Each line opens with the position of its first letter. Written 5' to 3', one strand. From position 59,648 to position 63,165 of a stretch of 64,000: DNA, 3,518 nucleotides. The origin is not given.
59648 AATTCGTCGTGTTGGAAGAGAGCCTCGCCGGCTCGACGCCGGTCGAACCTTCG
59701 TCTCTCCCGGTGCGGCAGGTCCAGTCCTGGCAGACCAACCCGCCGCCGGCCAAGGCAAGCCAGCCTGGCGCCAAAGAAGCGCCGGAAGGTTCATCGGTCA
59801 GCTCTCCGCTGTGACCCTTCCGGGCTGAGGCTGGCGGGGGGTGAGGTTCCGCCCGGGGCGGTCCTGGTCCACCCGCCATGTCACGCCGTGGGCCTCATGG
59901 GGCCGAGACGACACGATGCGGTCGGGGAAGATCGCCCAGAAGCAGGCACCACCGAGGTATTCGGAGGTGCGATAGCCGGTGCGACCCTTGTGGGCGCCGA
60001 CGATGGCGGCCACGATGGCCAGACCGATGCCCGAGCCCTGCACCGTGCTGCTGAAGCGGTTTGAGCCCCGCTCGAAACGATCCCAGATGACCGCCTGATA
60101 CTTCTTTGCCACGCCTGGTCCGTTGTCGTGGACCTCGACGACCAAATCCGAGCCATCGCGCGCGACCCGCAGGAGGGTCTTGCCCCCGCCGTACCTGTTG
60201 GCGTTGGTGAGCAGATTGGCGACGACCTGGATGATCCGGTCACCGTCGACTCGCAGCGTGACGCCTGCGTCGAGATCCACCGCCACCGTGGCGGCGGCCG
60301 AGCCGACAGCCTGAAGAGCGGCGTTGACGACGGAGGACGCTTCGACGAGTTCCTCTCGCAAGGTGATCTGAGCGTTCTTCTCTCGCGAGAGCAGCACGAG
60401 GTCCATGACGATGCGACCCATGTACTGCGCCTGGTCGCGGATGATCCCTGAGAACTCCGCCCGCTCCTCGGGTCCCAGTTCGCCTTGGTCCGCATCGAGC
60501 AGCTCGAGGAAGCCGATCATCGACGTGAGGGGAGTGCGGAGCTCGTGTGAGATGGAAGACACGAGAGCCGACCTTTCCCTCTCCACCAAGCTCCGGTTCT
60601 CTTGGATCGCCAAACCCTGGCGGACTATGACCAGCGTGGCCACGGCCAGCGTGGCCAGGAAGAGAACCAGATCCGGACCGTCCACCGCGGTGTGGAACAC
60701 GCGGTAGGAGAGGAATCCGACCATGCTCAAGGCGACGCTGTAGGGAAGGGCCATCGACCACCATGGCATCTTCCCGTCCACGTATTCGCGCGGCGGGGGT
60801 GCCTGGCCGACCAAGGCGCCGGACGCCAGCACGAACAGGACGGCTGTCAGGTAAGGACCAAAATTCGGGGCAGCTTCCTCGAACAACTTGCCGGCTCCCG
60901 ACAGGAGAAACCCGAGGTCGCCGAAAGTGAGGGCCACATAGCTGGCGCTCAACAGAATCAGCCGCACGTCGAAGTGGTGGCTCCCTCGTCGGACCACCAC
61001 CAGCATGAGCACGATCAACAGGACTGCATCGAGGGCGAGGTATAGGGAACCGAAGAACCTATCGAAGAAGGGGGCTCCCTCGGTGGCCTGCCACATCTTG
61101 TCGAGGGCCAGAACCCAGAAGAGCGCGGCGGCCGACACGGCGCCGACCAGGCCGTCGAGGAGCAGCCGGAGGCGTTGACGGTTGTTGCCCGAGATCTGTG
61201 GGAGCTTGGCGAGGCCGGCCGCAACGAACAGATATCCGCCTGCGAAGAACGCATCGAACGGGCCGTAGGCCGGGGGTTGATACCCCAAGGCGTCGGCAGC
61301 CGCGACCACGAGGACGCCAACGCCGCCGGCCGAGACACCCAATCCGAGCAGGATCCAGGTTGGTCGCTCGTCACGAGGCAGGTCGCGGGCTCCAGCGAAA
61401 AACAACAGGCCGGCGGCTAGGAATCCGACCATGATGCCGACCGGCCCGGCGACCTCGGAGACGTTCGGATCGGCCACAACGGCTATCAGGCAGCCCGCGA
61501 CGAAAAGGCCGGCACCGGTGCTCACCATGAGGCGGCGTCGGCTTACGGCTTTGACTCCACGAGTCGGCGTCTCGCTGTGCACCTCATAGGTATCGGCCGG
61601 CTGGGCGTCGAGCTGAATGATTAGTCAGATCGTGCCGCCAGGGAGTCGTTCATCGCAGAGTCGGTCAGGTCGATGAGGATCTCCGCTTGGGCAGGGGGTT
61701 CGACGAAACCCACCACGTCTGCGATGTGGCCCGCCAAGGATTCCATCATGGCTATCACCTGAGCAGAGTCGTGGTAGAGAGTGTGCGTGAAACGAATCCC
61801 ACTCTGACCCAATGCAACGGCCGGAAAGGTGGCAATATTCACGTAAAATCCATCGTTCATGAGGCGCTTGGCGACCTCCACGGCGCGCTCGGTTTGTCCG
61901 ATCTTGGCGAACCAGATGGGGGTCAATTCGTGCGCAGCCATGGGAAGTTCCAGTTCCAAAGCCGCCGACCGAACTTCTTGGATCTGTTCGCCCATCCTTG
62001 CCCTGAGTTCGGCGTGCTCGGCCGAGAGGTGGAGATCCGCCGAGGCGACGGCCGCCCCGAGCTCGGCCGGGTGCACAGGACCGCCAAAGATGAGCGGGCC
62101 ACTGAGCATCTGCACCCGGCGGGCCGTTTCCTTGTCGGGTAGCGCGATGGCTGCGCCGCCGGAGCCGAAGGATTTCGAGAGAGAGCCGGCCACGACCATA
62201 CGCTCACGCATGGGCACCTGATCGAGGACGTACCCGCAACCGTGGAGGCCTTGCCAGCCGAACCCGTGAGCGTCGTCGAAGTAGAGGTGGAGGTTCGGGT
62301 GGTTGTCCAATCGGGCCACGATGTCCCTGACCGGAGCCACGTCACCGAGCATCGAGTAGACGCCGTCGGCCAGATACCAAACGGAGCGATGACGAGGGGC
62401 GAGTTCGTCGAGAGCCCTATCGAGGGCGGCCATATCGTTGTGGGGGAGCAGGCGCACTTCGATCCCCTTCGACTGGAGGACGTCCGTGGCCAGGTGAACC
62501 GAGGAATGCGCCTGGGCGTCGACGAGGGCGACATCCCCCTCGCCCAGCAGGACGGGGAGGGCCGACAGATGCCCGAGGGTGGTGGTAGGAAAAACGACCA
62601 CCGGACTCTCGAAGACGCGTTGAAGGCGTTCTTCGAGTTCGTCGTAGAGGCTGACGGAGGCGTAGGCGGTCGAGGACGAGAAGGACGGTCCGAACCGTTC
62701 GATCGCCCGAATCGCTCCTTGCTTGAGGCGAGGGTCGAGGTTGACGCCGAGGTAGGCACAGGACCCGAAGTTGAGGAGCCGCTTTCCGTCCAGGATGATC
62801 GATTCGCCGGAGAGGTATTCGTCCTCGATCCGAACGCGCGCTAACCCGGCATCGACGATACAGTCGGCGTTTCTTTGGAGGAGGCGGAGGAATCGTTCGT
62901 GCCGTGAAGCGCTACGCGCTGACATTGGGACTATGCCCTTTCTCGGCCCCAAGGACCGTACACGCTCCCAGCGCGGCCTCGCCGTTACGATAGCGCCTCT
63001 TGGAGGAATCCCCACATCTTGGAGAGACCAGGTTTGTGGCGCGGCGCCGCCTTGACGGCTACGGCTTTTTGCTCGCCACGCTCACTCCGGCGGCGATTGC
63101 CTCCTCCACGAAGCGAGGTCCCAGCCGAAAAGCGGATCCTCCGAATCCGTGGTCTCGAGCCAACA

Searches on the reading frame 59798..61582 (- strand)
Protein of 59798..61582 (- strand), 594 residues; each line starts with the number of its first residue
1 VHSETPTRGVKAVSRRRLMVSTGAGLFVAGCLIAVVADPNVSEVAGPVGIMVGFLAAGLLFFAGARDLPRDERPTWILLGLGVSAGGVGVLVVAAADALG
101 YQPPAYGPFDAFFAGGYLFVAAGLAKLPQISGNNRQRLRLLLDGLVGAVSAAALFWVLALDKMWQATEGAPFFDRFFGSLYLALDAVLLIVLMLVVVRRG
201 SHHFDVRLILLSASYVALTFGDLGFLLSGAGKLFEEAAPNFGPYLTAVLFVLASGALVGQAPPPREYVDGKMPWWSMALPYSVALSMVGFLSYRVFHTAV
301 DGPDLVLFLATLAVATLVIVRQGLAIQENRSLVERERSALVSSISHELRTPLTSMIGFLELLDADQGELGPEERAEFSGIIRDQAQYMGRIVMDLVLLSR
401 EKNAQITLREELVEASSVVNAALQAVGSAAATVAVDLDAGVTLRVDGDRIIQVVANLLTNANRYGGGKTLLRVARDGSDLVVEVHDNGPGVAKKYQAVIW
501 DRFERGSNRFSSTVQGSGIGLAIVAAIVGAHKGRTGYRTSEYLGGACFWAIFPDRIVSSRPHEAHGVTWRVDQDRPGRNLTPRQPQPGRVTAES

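Call 9: search_protein_families(library=pfam, proteins=[window:59798-61582:-], max_evalue=0.00001)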
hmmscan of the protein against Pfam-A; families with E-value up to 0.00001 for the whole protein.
window:59798-61582:- (594 aa): 2 families
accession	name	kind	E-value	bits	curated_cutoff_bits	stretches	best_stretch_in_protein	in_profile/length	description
PF02518.31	HATPase_c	-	2.5e-18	67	26.4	1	446-554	2-109/111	Histidine kinase-, DNA gyrase B-, and HSP90-like ATPase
PF00512.31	HisKA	-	7.9e-16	58.3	26.9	1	337-401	2-63/66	His Kinase A (phospho-acceptor) domain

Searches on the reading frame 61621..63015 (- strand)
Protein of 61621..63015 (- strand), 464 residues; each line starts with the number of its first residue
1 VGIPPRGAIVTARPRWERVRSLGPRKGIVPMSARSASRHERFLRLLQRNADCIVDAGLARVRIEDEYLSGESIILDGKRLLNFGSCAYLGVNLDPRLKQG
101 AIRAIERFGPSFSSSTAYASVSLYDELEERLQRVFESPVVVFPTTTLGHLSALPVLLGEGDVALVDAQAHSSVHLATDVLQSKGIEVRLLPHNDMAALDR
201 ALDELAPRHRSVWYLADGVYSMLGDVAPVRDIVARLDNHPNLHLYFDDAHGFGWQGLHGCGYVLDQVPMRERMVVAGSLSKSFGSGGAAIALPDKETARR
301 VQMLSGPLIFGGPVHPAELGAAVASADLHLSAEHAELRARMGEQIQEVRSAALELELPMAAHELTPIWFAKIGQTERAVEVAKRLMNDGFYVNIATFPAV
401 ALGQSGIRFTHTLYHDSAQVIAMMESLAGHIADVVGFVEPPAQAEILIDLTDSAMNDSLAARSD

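Call 9: search_protein_families(library=pfam, proteins=[window:61621-63015:-], max_evalue=0.00001)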
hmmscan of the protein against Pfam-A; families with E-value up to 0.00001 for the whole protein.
window:61621-63015:- (464 aa): 1 family
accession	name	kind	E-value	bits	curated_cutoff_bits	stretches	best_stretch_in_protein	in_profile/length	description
PF00155.27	Aminotran_1_2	-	2.5e-25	89.9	19.7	1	81-411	4-346/361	Aminotransferase class I and II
